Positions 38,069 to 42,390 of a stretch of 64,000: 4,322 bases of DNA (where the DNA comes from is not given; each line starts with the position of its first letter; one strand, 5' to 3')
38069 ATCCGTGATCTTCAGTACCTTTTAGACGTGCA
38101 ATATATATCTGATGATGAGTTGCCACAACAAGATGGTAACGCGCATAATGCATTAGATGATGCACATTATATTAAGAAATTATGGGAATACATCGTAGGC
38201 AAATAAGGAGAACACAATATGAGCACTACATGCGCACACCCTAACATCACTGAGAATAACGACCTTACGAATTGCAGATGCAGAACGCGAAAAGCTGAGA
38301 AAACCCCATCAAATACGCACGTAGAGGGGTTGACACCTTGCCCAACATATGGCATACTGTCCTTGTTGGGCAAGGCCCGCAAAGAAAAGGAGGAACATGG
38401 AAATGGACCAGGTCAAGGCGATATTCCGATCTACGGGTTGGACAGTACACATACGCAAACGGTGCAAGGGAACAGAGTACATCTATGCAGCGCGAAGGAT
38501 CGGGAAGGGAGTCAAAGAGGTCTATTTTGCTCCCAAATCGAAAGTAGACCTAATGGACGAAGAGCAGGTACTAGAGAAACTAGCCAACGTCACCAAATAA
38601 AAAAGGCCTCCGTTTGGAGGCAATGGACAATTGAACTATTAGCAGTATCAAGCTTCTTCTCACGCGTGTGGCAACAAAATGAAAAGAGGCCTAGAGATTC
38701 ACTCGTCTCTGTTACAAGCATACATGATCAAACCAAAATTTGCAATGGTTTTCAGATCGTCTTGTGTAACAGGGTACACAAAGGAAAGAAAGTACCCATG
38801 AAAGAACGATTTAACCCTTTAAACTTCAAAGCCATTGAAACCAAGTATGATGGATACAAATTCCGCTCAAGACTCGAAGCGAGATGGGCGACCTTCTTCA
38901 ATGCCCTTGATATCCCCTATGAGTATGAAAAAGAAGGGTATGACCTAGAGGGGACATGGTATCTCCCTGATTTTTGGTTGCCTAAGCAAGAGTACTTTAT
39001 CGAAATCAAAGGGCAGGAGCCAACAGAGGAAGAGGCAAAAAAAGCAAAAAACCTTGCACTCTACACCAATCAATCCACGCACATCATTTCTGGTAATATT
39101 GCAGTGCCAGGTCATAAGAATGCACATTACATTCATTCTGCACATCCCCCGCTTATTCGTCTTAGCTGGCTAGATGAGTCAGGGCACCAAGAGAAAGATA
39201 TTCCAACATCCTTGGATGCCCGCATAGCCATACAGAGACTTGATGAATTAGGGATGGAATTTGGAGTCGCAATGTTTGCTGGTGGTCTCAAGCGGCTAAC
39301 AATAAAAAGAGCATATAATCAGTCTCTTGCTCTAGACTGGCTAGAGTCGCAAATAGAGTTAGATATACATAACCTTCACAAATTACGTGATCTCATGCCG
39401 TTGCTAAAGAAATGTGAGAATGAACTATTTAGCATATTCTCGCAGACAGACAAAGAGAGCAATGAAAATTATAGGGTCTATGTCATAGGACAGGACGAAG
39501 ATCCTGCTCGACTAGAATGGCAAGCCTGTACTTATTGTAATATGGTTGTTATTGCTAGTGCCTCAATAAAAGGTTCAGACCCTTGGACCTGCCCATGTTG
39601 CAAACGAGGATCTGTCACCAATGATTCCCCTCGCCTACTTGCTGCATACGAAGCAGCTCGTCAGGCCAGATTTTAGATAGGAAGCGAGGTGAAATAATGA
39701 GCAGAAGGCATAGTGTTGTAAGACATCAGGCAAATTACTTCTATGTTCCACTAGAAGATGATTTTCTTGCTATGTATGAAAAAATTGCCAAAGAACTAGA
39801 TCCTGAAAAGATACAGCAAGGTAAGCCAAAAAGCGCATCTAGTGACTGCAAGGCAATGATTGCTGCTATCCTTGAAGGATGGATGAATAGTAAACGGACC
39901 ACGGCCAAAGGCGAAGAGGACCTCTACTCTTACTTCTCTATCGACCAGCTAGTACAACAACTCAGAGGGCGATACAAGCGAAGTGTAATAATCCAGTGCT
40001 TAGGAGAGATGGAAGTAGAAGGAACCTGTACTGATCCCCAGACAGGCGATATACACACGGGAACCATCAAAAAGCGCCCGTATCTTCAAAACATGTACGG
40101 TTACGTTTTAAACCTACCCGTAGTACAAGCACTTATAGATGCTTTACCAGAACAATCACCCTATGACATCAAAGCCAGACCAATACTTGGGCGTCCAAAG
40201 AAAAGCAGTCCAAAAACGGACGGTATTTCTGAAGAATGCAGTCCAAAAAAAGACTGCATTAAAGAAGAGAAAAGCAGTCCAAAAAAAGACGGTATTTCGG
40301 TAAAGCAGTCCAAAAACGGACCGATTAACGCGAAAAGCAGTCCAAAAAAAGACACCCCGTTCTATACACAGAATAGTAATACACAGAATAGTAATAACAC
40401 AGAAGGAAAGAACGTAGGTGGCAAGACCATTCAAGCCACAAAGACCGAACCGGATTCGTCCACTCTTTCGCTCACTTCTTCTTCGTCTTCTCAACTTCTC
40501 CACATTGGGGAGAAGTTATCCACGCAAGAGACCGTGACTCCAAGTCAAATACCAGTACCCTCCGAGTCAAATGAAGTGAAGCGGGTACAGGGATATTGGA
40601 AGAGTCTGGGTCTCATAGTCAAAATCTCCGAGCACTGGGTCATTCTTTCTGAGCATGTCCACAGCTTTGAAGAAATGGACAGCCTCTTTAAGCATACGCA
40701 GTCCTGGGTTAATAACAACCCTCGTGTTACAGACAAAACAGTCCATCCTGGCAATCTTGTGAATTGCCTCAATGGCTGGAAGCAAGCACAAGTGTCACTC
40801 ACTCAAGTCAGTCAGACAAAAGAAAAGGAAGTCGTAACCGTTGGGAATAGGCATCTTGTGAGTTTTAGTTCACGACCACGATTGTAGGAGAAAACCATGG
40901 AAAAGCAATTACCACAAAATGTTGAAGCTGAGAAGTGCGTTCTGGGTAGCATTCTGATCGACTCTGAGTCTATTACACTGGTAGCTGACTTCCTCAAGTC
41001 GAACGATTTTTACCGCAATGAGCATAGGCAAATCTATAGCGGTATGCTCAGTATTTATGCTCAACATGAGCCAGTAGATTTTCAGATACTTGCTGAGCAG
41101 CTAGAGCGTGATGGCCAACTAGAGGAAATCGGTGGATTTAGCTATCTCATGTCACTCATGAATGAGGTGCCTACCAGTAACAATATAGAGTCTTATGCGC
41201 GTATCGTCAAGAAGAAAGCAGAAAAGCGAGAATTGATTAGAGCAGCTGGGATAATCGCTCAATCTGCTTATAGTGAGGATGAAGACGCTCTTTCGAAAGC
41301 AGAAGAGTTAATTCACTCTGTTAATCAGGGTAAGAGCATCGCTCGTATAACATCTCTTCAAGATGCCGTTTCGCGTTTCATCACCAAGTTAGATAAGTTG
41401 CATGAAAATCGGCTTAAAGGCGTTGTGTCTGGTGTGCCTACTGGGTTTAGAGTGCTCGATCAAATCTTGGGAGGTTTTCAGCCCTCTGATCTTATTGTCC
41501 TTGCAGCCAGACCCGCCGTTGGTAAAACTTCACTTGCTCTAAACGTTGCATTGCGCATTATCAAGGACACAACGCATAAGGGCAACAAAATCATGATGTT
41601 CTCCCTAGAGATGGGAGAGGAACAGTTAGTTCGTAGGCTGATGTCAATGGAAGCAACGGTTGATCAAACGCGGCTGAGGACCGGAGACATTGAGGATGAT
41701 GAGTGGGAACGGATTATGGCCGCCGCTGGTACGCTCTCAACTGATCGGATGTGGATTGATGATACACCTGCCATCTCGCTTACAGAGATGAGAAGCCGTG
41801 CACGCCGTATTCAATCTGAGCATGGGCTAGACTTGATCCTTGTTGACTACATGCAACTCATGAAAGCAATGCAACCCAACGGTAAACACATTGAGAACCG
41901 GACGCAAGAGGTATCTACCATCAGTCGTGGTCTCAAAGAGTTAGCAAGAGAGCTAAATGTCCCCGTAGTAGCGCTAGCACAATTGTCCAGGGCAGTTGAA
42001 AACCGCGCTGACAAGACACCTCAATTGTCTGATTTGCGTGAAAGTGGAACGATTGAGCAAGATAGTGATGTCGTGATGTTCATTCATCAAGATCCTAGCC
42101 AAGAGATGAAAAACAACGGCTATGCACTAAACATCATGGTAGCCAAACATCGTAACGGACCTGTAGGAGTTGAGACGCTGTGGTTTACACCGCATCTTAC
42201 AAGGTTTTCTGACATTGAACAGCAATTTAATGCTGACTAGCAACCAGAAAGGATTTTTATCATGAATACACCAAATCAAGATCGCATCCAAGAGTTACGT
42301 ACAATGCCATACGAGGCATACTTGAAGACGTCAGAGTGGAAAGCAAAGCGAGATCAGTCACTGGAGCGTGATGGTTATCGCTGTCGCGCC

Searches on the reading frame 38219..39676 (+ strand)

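Call 45: search_protein_families(library=phrogs, proteins=[window:38219-39676:+], max_evalue=0.00001)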
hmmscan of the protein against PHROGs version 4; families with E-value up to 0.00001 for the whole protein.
window:38219-39676:+ (485 aa): 5 families
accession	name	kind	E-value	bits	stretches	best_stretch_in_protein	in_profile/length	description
phrog_21138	-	unknown function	1.7e-34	121.2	1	203-328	3-123/198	-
phrog_9019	-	DNA, RNA and nucleotide metabolism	3.2e-10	41.3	1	211-267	55-112/160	Holliday junction resolvase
phrog_945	-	DNA, RNA and nucleotide metabolism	5.9e-07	30.3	1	210-277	9-75/145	endonuclease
phrog_22215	-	unknown function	2.7e-06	28.3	1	143-282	181-289/324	-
phrog_29037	-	DNA, RNA and nucleotide metabolism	5.5e-06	27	1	215-303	136-221/241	endonuclease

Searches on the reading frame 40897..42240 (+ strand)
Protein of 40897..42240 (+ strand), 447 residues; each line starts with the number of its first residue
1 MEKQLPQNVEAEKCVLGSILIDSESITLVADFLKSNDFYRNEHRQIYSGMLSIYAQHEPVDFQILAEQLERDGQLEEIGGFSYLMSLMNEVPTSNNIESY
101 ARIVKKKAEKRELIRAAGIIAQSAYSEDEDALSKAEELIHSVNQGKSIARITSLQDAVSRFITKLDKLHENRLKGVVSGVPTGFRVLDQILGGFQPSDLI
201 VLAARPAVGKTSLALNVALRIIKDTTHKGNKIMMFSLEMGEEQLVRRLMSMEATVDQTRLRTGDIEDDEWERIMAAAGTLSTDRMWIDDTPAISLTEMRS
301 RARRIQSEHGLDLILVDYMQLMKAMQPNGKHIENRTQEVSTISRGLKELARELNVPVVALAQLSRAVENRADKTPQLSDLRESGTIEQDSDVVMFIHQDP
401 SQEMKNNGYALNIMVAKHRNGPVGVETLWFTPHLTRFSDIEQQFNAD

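Call 45: search_protein_families(library=phrogs, proteins=[window:40897-42240:+], max_evalue=0.00001)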
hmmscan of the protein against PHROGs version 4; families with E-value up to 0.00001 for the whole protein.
window:40897-42240:+ (447 aa): 8 families
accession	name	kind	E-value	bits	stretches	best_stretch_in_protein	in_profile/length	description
phrog_19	-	DNA, RNA and nucleotide metabolism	3.6e-113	380.6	1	1-443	153-584/621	DnaB-like replicative helicase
phrog_243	-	DNA, RNA and nucleotide metabolism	5.2e-48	164.3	1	180-443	20-271/273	DnaB-like replicative helicase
phrog_11530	-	unknown function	7.1e-39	134.6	1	282-430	3-148/184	-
phrog_239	-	DNA, RNA and nucleotide metabolism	1.9e-34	120.8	1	167-444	335-603/801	DNA primase/helicase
phrog_5482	-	unknown function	1.1e-12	48.3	1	165-443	15-302/341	-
phrog_23150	-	unknown function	4.6e-10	40.4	1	13-218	13-215/217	-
phrog_20000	-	unknown function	7.4e-10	40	1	3-92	23-113/132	-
phrog_19347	-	unknown function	6.6e-08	33.8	0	380-399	1-20/79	-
